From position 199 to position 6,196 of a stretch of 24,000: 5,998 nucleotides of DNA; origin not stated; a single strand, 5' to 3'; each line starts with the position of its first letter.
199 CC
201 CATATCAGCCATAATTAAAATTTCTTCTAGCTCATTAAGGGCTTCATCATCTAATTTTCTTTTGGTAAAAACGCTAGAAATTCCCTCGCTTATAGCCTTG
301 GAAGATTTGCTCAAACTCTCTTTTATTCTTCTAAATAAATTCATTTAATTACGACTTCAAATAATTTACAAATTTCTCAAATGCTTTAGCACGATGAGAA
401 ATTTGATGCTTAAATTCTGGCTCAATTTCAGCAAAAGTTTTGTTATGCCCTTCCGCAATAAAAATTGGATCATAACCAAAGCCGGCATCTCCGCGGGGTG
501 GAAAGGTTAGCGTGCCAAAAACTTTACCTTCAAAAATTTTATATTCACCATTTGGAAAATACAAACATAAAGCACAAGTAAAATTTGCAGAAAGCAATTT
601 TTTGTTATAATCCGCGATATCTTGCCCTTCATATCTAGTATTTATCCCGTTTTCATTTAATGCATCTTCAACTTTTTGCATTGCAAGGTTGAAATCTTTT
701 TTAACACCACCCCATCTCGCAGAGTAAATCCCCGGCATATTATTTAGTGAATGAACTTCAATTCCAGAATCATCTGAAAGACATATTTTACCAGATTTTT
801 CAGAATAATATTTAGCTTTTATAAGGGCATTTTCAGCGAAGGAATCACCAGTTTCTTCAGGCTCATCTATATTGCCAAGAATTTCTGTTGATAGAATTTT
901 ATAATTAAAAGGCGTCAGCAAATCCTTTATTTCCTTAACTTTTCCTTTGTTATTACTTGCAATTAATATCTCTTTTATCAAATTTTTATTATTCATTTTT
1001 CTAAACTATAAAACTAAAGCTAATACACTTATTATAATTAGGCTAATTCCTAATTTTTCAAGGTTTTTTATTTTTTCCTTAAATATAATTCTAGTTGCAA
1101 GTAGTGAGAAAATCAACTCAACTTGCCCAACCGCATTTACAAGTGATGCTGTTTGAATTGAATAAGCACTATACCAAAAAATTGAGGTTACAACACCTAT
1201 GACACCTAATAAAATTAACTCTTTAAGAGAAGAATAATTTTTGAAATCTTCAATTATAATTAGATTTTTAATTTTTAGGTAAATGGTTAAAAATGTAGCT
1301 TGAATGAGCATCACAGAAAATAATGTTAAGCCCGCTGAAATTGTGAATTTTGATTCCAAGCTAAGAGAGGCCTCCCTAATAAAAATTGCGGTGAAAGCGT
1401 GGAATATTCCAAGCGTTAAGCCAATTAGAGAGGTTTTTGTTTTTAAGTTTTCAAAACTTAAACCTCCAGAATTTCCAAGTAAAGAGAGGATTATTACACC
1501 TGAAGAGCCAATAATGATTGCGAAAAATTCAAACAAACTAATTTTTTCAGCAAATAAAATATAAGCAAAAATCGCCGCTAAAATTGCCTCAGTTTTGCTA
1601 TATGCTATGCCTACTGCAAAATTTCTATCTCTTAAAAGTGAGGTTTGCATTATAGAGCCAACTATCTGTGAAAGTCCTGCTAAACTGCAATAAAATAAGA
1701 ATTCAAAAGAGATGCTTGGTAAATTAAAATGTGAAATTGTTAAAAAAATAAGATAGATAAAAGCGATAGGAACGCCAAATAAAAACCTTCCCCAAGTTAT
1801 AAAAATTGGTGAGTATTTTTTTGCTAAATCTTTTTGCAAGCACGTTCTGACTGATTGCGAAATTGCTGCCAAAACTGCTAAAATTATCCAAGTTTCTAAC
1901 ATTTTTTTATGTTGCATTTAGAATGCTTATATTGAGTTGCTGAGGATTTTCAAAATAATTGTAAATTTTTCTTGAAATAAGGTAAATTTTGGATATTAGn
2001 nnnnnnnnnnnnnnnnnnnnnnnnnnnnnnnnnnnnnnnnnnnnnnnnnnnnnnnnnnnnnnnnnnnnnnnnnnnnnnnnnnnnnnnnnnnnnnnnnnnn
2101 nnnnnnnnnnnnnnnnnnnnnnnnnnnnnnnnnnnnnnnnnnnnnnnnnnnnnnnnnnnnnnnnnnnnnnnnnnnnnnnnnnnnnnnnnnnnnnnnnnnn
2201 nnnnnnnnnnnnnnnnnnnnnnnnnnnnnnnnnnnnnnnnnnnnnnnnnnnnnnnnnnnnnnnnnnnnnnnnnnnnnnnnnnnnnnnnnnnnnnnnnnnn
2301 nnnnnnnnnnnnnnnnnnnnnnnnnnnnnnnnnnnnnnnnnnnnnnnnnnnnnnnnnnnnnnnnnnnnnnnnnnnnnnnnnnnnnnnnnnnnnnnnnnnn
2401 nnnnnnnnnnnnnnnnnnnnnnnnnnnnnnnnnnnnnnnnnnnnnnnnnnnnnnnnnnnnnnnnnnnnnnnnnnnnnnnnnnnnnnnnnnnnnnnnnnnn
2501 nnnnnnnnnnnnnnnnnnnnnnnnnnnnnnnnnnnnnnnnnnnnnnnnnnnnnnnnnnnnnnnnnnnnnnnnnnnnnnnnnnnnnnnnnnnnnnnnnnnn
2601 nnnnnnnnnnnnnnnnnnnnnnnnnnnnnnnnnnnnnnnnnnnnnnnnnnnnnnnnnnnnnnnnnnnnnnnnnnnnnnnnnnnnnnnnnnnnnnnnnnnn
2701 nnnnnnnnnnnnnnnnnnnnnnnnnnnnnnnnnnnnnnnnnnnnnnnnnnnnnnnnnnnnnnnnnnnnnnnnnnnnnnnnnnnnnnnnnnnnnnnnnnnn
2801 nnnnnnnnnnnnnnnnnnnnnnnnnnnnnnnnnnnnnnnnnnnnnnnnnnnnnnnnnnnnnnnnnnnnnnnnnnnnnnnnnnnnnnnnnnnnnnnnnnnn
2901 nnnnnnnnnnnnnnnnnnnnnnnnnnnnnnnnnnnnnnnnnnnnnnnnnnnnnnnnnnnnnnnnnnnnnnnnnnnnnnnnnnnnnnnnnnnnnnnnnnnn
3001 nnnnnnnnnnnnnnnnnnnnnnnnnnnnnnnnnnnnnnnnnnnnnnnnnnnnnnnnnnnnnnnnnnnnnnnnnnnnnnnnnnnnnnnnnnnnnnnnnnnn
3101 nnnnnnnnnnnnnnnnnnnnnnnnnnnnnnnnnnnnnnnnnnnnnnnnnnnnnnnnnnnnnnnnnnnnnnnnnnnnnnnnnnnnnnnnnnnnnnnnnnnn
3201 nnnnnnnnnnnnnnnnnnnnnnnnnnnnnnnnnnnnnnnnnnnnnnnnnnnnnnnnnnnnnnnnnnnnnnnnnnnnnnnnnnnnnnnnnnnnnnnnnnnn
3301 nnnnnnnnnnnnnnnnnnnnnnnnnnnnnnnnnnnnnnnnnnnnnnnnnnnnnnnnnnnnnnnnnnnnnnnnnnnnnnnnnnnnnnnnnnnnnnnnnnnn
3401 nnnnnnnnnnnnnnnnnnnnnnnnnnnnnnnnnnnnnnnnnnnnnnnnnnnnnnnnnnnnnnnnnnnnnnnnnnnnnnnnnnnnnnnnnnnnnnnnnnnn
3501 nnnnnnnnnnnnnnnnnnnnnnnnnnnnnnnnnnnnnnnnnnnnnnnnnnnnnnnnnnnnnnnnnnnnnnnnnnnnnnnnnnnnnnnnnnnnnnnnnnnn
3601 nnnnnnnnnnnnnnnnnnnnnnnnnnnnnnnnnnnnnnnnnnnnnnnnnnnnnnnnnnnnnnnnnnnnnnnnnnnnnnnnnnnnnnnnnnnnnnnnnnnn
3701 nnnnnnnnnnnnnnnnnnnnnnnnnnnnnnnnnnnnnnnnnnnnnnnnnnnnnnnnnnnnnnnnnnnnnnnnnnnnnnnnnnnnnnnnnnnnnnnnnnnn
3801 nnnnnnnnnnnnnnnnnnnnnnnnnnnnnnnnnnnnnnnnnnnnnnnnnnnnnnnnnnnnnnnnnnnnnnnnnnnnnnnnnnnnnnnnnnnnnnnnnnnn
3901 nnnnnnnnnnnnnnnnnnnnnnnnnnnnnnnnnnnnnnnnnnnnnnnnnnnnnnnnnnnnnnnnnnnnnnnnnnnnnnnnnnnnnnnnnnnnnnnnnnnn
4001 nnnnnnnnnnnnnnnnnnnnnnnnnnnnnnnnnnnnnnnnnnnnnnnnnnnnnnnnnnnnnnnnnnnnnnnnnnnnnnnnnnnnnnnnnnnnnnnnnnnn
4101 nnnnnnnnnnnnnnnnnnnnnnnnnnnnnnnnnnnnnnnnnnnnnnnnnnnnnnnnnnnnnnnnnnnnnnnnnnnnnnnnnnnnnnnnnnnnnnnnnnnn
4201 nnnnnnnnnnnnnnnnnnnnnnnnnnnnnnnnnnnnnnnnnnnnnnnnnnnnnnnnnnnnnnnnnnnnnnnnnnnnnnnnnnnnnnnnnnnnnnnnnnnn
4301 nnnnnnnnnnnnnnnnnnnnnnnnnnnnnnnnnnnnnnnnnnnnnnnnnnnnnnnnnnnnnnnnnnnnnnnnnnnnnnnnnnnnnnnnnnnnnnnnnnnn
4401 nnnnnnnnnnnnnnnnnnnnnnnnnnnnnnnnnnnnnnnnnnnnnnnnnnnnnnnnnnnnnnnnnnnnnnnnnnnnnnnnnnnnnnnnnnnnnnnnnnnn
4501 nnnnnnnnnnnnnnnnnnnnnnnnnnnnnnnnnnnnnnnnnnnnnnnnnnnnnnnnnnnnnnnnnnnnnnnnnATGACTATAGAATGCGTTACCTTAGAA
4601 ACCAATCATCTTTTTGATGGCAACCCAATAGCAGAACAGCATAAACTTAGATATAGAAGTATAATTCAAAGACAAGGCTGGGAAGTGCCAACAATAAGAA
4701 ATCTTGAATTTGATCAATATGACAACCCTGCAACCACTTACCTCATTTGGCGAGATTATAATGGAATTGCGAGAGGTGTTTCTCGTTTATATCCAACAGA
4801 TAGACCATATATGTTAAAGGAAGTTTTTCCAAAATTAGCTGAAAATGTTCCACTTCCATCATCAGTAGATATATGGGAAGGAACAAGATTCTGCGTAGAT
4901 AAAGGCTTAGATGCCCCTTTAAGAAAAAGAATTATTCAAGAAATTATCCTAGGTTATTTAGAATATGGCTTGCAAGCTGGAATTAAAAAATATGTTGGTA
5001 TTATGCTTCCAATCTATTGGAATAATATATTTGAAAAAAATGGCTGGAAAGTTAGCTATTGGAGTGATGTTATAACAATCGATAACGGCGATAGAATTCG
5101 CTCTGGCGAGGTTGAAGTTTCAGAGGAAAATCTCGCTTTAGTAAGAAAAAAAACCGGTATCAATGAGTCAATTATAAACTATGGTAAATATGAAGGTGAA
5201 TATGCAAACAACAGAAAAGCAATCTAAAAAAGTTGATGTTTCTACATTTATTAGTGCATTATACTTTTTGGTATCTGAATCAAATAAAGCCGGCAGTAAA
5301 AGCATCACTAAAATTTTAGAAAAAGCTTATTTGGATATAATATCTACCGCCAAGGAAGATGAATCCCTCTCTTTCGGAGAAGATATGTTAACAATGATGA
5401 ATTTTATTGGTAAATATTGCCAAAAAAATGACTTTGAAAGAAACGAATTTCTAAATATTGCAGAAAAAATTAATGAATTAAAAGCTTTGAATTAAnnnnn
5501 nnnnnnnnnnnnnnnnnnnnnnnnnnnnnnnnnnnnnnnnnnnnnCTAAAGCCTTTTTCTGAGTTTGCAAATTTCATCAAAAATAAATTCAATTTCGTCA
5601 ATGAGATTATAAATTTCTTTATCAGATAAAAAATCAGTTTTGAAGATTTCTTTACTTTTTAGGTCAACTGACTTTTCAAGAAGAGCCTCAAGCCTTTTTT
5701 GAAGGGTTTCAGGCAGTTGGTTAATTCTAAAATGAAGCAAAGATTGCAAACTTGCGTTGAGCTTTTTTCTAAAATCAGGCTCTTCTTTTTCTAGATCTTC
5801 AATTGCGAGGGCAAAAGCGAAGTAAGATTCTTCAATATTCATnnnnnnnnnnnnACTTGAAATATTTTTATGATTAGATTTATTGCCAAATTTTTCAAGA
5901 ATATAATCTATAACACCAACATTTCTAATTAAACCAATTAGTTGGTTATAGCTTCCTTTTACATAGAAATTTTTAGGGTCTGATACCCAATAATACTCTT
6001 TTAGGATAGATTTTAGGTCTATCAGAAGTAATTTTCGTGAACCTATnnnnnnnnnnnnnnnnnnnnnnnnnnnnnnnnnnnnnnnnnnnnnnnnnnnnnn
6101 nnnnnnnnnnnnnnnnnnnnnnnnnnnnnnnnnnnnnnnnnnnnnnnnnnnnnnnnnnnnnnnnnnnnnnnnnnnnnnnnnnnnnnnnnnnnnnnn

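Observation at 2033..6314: tRNA-Glu-anchored ~4.1 kb islet bounded by a decayed second copy of the tRNA 3' end and its downstream sequence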

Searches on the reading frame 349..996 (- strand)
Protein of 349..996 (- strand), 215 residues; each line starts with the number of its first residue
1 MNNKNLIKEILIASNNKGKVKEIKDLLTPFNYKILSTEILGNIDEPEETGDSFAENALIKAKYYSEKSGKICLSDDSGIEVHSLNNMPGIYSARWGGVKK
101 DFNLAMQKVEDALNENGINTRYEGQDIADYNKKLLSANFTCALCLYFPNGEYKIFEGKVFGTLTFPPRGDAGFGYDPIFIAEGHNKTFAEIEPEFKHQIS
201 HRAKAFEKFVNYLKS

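Call 8: search_protein_families(library=pfam, proteins=[window:349-996:-], max_evalue=0.01)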
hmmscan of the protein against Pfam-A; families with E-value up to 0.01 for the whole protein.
window:349-996:- (215 aa): 1 family
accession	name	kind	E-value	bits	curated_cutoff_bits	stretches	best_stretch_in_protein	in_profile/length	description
PF01725.21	Ham1p_like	-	8.6e-58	195.7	22.5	1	10-211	1-185/186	Ham1 family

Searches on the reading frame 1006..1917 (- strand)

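Call 8: search_protein_families(library=pfam, proteins=[window:1006-1917:-], max_evalue=0.01)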
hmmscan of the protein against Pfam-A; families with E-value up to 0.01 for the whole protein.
window:1006-1917:- (303 aa): 1 family
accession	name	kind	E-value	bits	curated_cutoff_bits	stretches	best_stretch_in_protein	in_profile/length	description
PF00892.27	EamA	-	3.1e-22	79.7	28.2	2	9-145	2-134/135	EamA-like transporter family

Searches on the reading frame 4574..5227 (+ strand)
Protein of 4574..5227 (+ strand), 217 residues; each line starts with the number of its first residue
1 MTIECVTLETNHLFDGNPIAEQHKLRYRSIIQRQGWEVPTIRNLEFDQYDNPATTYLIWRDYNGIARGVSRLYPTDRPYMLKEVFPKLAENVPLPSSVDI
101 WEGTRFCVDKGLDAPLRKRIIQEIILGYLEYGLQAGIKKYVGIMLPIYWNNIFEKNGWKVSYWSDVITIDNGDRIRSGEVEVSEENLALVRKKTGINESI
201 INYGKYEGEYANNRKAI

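Call 8: search_protein_families(library=pfam, proteins=[window:4574-5227:+], max_evalue=0.01)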
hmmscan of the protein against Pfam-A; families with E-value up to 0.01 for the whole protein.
window:4574-5227:+ (217 aa): 1 family
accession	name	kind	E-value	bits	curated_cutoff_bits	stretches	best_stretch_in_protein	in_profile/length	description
PF00765.23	Autoind_synth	-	7.1e-24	84.8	24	1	17-185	8-178/183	Autoinducer synthase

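Call 10: find_encoding_contigs(protein=window:4574-5227:+, flank=10000, max_places=10)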
Protein window:4574-5227:+ (217 aa): no gene with exactly this product is on record in the collection.

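Call 40: find_homologous_proteins(query=window:4574-5227:+, max_evalue=0.00001)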
Query window:4574-5227:+ (217 aa): 284 proteins with E <= 0.00001 among 422 candidates; the best 120 are listed.
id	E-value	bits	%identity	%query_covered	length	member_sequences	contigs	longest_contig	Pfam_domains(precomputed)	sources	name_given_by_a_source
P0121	3.5e-145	499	100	100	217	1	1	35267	PF00765.24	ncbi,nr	ncbi:MAG: acyl-homoserine-lactone synthase [Rickettsiales bacterium]|nr:acyl-homoserine-lactone synt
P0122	3.4e-85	303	60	96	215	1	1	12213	PF00765.24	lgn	-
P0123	5.4e-83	296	64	94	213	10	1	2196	PF00765.24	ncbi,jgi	jgi:N-acyl-L-homoserine lactone synthetase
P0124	3.2e-82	293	60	93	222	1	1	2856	PF00765.24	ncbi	-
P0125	4.8e-82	293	59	95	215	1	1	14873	PF00765.24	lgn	-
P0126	1.7e-81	291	58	95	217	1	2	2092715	PF00765.24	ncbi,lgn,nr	ncbi:MAG: autoinducer synthase [Rhodospirillales bacterium]|nr:autoinducer synthase [Rhodospirillale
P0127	2.6e-79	284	58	95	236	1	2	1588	PF00765.24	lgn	-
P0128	3.0e-79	284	60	96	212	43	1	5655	PF00765.24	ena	-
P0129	3.1e-79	284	59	93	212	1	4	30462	PF00765.24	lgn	-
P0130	4.0e-79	283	60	94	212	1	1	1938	PF13444.13,PF00765.24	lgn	-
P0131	4.5e-79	283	60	94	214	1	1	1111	PF00765.24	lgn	-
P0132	4.7e-79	283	56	95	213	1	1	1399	PF00765.24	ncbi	-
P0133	5.3e-79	283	58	96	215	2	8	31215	PF00765.24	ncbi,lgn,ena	-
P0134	7.4e-79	282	59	94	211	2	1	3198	PF00765.24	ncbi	-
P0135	3.0e-78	280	60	94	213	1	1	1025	PF00765.24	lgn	-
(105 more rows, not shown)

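Call 41: find_encoding_contigs(protein=P0122, flank=8000, max_places=2)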
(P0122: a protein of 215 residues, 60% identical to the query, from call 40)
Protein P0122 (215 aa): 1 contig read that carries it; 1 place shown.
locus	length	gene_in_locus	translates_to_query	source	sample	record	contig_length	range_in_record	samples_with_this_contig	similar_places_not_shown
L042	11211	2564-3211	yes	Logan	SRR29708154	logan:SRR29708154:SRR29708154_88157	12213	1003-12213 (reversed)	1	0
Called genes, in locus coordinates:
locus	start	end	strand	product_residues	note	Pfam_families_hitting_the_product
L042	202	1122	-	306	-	PF05721:PhyH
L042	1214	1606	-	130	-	PF12844:HTH_19 (weak), PF13560:HTH_31 (weak), PF01381:HTH_3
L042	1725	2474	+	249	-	PF03472:Autoind_bind, PF00196:GerE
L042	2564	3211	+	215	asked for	PF00765:Autoind_synth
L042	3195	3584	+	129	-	-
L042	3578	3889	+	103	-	-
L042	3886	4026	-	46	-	-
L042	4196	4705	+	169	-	PF00156:Pribosyltran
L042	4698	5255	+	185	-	PF01048:PNP_UDP_1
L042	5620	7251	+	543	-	PF01514:YscJ_FliF, PF08345:YscJ_FliF_C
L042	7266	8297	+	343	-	PF03448:MgtE_N (faint), PF14842:FliG_N, PF14841:FliG_M, PF01706:FliG_C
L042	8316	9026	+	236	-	PF02108:FliH (weak)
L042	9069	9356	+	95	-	PF01052:FliMN_C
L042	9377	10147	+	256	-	PF01618:MotA_ExbB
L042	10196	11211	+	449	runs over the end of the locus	PF00158:Sigma54_activat, PF14532:Sigma54_activ_2, PF07728:AAA_5 (weak), PF25601:AAA_lid_14, PF02954:HTH_8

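Call 42: find_encoding_contigs(protein=P0125, flank=8000, max_places=2)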
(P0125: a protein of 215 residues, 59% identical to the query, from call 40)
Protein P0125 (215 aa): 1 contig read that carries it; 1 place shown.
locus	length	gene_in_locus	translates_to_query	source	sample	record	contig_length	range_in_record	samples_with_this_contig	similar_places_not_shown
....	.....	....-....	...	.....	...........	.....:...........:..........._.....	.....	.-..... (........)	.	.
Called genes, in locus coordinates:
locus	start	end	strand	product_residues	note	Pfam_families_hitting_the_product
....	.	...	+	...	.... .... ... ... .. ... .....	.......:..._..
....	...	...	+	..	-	-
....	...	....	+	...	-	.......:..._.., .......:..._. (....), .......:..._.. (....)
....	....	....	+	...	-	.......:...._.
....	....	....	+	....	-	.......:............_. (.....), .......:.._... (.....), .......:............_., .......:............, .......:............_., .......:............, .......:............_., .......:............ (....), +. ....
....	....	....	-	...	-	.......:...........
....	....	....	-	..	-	-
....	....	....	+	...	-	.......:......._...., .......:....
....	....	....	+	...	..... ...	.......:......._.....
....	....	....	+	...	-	-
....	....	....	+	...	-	-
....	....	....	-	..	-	-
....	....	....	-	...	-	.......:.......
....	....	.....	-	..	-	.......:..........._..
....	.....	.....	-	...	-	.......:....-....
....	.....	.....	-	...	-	?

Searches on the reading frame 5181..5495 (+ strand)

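Call 8: search_protein_families(library=pfam, proteins=[window:5181-5495:+], max_evalue=0.01)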
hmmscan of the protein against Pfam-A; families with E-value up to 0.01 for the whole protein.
window:5181-5495:+ (104 aa): 0 families

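Call 51: search_protein_families(library=ncbifam, proteins=[window:5181-5495:+], max_evalue=1)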
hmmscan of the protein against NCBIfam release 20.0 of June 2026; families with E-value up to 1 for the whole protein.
window:5181-5495:+ (104 aa): 2 families
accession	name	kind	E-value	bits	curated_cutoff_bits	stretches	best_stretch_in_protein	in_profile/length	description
NF038267.1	amidase_AmiC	exception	0.0031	16.2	700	1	34-87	301-355/407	N-acetylmuramoyl-L-alanine amidase AmiC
NF045571.1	HepHepsulflyase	equivalog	0.049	11.5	600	1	15-92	102-179/774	heparin/heparin-sulfate lyase HepB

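Call 52: search_protein_families(library=pfam, proteins=[window:5181-5495:+], max_evalue=1)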
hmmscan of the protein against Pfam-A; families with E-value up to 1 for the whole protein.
window:5181-5495:+ (104 aa): 1 family
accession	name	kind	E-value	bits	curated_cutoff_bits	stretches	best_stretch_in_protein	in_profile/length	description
PF18962.6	Por_Secre_tail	-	0.03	15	27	1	7-38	37-68/75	Secretion system C-terminal sorting domain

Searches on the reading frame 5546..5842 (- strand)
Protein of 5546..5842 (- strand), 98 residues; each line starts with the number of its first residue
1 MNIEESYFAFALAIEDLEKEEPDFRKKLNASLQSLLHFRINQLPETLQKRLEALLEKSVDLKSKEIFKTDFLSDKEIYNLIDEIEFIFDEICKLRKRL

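Call 8: search_protein_families(library=pfam, proteins=[window:5546-5842:-], max_evalue=0.01)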
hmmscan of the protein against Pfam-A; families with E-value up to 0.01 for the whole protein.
window:5546-5842:- (98 aa): 0 families

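Call 51: search_protein_families(library=ncbifam, proteins=[window:5546-5842:-], max_evalue=1)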
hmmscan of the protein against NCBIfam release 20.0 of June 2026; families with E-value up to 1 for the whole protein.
window:5546-5842:- (98 aa): 3 families
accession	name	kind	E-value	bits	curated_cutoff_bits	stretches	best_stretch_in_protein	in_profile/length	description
NF047815.1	LIC10124_lipo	equivalog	0.068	11.7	650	1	18-79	31-92/516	LIC10124 family lipoprotein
TIGR04032.1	toxin_SdpC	subfamily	0.079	12.8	99.2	1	5-62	44-102/172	sporulation delaying protein family toxin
NF032895.1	APH_3pp_Ib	exception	0.13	11.3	600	1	12-76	93-151/267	aminoglycoside O-phosphotransferase APH(3'')-Ib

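Call 52: search_protein_families(library=pfam, proteins=[window:5546-5842:-], max_evalue=1)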
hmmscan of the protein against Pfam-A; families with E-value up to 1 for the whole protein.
window:5546-5842:- (98 aa): 2 families
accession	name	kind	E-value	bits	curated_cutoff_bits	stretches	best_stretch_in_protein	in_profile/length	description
PF07650.23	KH_2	-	0.039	14.2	22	1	39-67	46-74/78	KH domain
PF19903.4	DUF6376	-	0.07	13.9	27.3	1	16-94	42-116/116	Family of unknown function (DUF6376)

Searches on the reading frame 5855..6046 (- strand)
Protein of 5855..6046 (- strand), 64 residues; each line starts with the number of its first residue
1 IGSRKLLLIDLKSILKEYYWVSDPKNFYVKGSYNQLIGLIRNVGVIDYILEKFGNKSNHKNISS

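Call 51: search_protein_families(library=ncbifam, proteins=[window:5855-6046:-], max_evalue=1)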
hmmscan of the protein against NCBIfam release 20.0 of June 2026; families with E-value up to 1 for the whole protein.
seq(64 aa): 0 families

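Call 52: search_protein_families(library=pfam, proteins=[window:5855-6046:-], max_evalue=1)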
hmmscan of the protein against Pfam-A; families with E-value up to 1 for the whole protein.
seq(64 aa): 1 family
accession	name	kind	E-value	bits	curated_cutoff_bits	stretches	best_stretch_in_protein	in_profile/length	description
PF02736.25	Myosin_N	-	0.0025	18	27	1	16-32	3-19/45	Myosin N-terminal SH3-like domain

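Call 86: search_protein_representatives(protein=window:5855-6046:-)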
Query: 64 residues. Proteins with E-value up to 0.001 (for the whole library): 3; up to 1e-10: 0; up to 1e-30: 0. The best 3 are listed.
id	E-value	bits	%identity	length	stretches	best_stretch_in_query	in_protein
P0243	4.7e-10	55.0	36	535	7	10-39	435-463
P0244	1.6e-06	43.9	35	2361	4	9-40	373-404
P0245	3.2e-04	36.7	38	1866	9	14-39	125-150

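Call 87: search_protein_families(library=pfam, proteins=[P0243, P0245], max_evalue=0.001)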
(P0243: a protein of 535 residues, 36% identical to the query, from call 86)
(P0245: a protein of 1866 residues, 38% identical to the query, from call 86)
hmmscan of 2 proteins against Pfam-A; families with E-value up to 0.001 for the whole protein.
P0243 (535 aa): 2 families
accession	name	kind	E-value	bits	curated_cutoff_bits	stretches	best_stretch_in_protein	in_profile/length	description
PF16143.10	DUF4851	-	4.1e-05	23.7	25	0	301-333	55-87/189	Domain of unknown function (DUF4851)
PF25523.1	Ig_RIMBP2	-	0.00029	21.3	27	0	449-477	6-34/105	RIMBP2-like, immunoglobulin-like domain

P0245 (1866 aa): 13 families
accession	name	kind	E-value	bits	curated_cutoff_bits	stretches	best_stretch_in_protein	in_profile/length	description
PF25788.1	Ig_Rha78A_N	-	1.2e-34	119.1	27.4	0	631-681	30-84/105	Rha78A-like, N-terminal immunoglobulin domain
PF00041.27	fn3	-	4.5e-28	97.7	25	0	627-691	18-79/84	Fibronectin type III domain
PF16656.11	Pur_ac_phosph_N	-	2.7e-25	89.2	30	0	830-883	44-93/93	Purple acid Phosphatase, N-terminal domain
PF24489.1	Ig_J_second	-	5.7e-24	84.6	27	0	85-152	28-94/105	Tip attachment protein J second Ig-like domain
PF11280.13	DUF3081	-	1.7e-23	82.6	25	0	1092-1131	28-67/77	Protein of unknown function (DUF3081)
PF13573.12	SprB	-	1.7e-21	76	28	0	165-180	4-19/37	SprB repeat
PF18962.6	Por_Secre_tail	-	2.6e-13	50.5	27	1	1792-1863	1-73/75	Secretion system C-terminal sorting domain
PF25059.1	FN3_DSCAM-DSCAML_C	-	7.1e-12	46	39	0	629-697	13-81/89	DSCAM/DSCAML C-terminal Fn3-like domain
PF18207.7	LIFR_N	-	4.3e-06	27.3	24.1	0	165-194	35-64/79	Leukemia inhibitory factor receptor N-terminal domain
PF21470.2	BppU-like_C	-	5e-06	26.9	27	0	1101-1133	27-58/59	Minor structural protein 5-like, C-terminal domain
PF11033.13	ComJ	-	5.5e-06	26.6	25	0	1088-1139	56-106/122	Competence protein J (ComJ)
PF06180.16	CbiK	-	4.2e-05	23.4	26.2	0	1307-1362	61-116/262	Cobalt chelatase (CbiK)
PF04478.17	Mid2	-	0.00016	21.9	23.2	0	1014-1040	3-29/150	Mid2 like cell wall stress sensor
